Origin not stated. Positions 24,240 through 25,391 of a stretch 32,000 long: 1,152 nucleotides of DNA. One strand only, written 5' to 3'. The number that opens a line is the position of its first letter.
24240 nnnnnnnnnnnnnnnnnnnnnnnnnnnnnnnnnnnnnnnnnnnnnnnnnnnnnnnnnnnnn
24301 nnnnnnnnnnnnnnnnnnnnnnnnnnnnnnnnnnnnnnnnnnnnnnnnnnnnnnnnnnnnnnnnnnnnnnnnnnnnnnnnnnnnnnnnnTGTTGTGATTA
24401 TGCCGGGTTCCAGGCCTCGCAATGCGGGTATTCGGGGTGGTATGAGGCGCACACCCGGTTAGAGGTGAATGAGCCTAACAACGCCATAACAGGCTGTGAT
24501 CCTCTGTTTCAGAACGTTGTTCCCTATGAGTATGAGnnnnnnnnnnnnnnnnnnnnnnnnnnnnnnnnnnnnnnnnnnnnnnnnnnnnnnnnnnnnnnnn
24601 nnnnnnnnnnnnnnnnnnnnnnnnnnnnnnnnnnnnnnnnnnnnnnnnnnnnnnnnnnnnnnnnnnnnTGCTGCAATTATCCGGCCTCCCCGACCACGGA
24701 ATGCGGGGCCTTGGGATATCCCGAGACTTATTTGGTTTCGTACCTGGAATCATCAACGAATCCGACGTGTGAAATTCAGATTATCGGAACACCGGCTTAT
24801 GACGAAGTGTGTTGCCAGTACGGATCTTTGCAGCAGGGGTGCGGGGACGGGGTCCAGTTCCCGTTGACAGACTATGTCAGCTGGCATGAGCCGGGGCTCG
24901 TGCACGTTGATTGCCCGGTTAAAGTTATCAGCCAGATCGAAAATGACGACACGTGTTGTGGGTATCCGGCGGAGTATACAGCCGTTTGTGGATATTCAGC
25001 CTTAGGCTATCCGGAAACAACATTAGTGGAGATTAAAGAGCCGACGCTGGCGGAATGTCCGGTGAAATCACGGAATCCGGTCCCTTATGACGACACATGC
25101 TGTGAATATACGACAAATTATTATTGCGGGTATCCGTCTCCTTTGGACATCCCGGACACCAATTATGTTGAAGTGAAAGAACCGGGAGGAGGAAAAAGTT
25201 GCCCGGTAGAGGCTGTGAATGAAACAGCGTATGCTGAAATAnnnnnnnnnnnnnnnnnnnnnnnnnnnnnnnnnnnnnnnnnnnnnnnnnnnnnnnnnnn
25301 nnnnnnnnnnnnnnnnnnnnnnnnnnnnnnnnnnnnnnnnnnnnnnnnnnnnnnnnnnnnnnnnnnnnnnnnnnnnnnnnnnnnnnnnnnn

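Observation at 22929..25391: About 17 tandem ~48-aa four-cysteine repeats (CC-x-Y ... CG ... Y/F-P-D/E/T-T/S ... C) of no recognised family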

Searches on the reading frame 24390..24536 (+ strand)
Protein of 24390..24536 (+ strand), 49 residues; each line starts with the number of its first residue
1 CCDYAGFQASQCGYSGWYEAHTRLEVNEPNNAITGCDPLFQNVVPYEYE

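Call 35: search_protein_representatives(alignment_id=A1)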
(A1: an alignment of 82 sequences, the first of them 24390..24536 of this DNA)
Query: 82 sequences, 47 profile positions. Proteins with E-value up to 0.001 (for the whole library): 16; up to 1e-10: 9; up to 1e-30: 7. The best 16 are listed.
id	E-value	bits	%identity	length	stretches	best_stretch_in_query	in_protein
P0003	8.4e-197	653.5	-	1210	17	1-45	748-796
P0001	6.1e-156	522.6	-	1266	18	1-46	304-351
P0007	4.7e-155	519.8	-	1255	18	1-45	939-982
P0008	4.0e-71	251.1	-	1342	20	1-45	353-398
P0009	1.5e-68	242.9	-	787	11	1-43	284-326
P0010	5.6e-66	234.6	-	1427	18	1-46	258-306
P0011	5.3e-46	170.7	-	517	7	1-44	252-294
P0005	4.2e-26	107.0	-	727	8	1-45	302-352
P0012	3.1e-15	72.2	-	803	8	8-32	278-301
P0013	2.4e-08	50.2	-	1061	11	14-42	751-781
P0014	1.8e-06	44.1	-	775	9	8-42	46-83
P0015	1.4e-05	41.3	-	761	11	7-42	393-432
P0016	1.6e-05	41.1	-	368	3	1-39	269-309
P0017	6.1e-05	39.2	-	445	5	1-46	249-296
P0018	3.9e-04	36.7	-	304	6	14-39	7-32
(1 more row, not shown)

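Call 53: search_solved_structures(query=A1, max_evalue=10)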
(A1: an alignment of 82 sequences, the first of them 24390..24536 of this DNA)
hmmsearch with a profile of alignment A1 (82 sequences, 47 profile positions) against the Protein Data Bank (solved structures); distinct sequences matched with E-value up to 10: 1.
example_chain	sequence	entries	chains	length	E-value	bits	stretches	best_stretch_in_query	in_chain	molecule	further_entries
8feh_D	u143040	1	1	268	6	10.4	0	24-42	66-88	Minor capsid protein A1 fusion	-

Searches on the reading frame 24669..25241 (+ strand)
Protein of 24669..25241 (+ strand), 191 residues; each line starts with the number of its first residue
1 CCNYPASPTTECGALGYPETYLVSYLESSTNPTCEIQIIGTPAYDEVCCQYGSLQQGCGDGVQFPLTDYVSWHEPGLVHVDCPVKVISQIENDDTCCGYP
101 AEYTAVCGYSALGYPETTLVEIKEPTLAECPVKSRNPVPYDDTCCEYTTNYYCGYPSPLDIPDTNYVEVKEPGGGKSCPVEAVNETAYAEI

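Call 42: predict_structure(alignment_id=A3)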
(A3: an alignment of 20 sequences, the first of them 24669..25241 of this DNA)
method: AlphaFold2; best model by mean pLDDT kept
length: 191 residues; sequences in the alignment: 20
mean_pLDDT: 93.4   pTM: 0.68
mean pLDDT of the five models: 93.4, 92.6, 91.3, 90.2, 34.8
residues with pLDDT >= 90: 164; 70-90: 25; 50-70: 2; < 50: 0
segments of 3 or more residues with pLDDT < 50: none
pLDDT, mean of each block of 10 residues (from residue 1): 93 93 95 94 90 95 96 85 94 97 97 97 97 97 95 93 93 93 82 60
secondary structure, 60 per line:
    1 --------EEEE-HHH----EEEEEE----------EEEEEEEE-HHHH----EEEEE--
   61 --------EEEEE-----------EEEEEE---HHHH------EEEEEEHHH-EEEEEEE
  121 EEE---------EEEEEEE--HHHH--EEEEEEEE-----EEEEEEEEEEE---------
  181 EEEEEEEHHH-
elements in order: E9-12 E21-26 E37-44 H46-49 E54-58 E69-73 E85-90 H94-97 E104-109 E114-123 E133-139 H142-145 E148-155 E161-171 E181-187

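Call 46: fold_search(model_id=the predicted structure, library=pdb)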
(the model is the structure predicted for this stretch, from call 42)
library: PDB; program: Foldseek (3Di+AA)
matches with E <= 10: 693; with E <= 0.001: 0
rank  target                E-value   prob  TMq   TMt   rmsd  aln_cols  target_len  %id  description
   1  4qrj_B                1.8e-02  0.23  0.13  0.09  24.6       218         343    9  Crystal structure of a putative 6-phosphogluconolactonase (BACUNI_04672) from Bacteroides uniformis ATCC 8492 at 2.20  (released 2014-07-23)
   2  4qrj_A                1.8e-02  0.23  0.13  0.08  24.6       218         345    9  Crystal structure of a putative 6-phosphogluconolactonase (BACUNI_04672) from Bacteroides uniformis ATCC 8492 at 2.20  (released 2014-07-23)
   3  6q0r_B                8.7e-02  0.08  0.10  0.10  32.1       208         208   10  Structure of DDB1-DDA1-DCAF15 complex bound to E7820 and RBM39 (released 2019-11-13)
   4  7tdz_G                9.6e-02  0.08  0.11  0.08  24.6       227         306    8  Cryo-EM model of protomer of the cytoplasmic ring of the nuclear pore complex from Xenopus laevis (released 2022-06-22)
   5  9lu1_S                1.1e-01  0.10  0.12  0.03  23.6       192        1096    9  protein structure of DDB1-DDA1-DET1-Ube2e2 bound to COP1 dimer (released 2026-01-28)
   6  7obm                  1.2e-01  0.12  0.14  0.05  25.1       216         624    9  Crystal structure of the human Prolyl Endopeptidase-Like protein short form (residues 90-727) (released 2021-11-10)
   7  9lto_S                1.3e-01  0.11  0.15  0.04  22.4       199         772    6  Cryo-EM structure of DDB1-DDA1-DET1-Ube2e2 complex (released 2026-01-28)
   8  2zzk_A                1.3e-01  0.13  0.15  0.05  25.5       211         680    6  Crystal structure of tRNA wybutosine synthesizing enzyme TYW4 (released 2009-06-02)
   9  9sob_O                1.4e-01  0.08  0.12  0.08  25.1       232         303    9  Structural Model of the Nuclear Pore Complex in Arabidopsis thaliana (released 2025-11-05)
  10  9ltw_B                1.5e-01  0.12  0.14  0.04  22.6       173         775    7  protein structure of DDB1-DDA1-DET1 (released 2026-01-28)
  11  9fd2_b                1.5e-01  0.08  0.12  0.04  23.8       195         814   11  Structure of Pol II-TC-NER-STK19 complex (released 2024-11-13)
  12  2zwa_A                1.7e-01  0.09  0.13  0.04  25.7       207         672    7  Crystal structure of tRNA wybutosine synthesizing enzyme TYW4 (released 2009-06-02)
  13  9r18_A                1.9e-01  0.10  0.14  0.06  30.7       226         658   11  Structure of Sortilin ECD in complex with TNFa-targeting SORTAC (released 2026-04-08)
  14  6zqa_UQ               1.9e-01  0.07  0.13  0.04  25.1       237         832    5  Cryo-EM structure of the 90S pre-ribosome from Saccharomyces cerevisiae, state A (Poly-Ala) (released 2020-09-23)
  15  8s9s_1                1.9e-01  0.07  0.11  0.04  24.4       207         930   10  Structure of the human ER membrane protein complex (EMC) in GDN (released 2023-05-17)
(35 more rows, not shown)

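Call 47: fold_search(model_id=the predicted structure, library=viral)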
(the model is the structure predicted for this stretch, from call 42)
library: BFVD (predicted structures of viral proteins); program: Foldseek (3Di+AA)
matches with E <= 10: 423; with E <= 0.001: 0
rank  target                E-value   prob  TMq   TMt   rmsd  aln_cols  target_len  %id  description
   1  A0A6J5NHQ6            3.3e-02  0.21  0.15  0.03  24.4       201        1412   11  Uncharacterized protein [uncultured Caudovirales phage]
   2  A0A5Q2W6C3            3.3e-02  0.20  0.16  0.04  20.6       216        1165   11  (no name in the UniProt tables at hand)
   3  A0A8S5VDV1            4.5e-02  0.63  0.24  0.15  18.1       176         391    8  Tail fiber protein [Siphoviridae sp. ctClL93]
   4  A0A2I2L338            9.4e-02  0.25  0.17  0.12  18.7       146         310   10  Uncharacterized protein [Orpheovirus IHUMI-LCC2]
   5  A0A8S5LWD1            1.2e-01  0.25  0.18  0.10  15.5       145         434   10  Tail protein [Siphoviridae sp. ct3pR10]
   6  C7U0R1                1.5e-01  0.41  0.27  0.12  10.4       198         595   12  (no name in the UniProt tables at hand)
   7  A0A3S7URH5            1.5e-01  0.11  0.13  0.07  27.6       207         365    9  (no name in the UniProt tables at hand)
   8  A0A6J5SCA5            1.5e-01  0.11  0.13  0.04  26.7       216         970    8  Baseplate wedge subunit [uncultured Caudovirales phage]
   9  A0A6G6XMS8            1.6e-01  0.14  0.17  0.07  35.0       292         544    9  (no name in the UniProt tables at hand)
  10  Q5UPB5                1.7e-01  0.13  0.14  0.07  25.0       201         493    8  Putative BTB/POZ domain-containing protein L35 [Acanthamoeba polyphaga mimivirus]
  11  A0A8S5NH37            2.1e-01  0.35  0.22  0.13  15.4       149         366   10  Tail protein (Fragment) [Siphoviridae sp. ctB9N2]
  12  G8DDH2                2.1e-01  0.07  0.12  0.05  22.8       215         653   11  (no name in the UniProt tables at hand)
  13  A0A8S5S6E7            2.3e-01  0.09  0.14  0.05  21.8       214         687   10  Uncharacterized protein [Siphoviridae sp. ctqwY3]
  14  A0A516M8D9            2.4e-01  0.14  0.16  0.07  27.2       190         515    7  (no name in the UniProt tables at hand)
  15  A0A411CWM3            2.8e-01  0.06  0.12  0.06  27.3       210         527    9  (no name in the UniProt tables at hand)
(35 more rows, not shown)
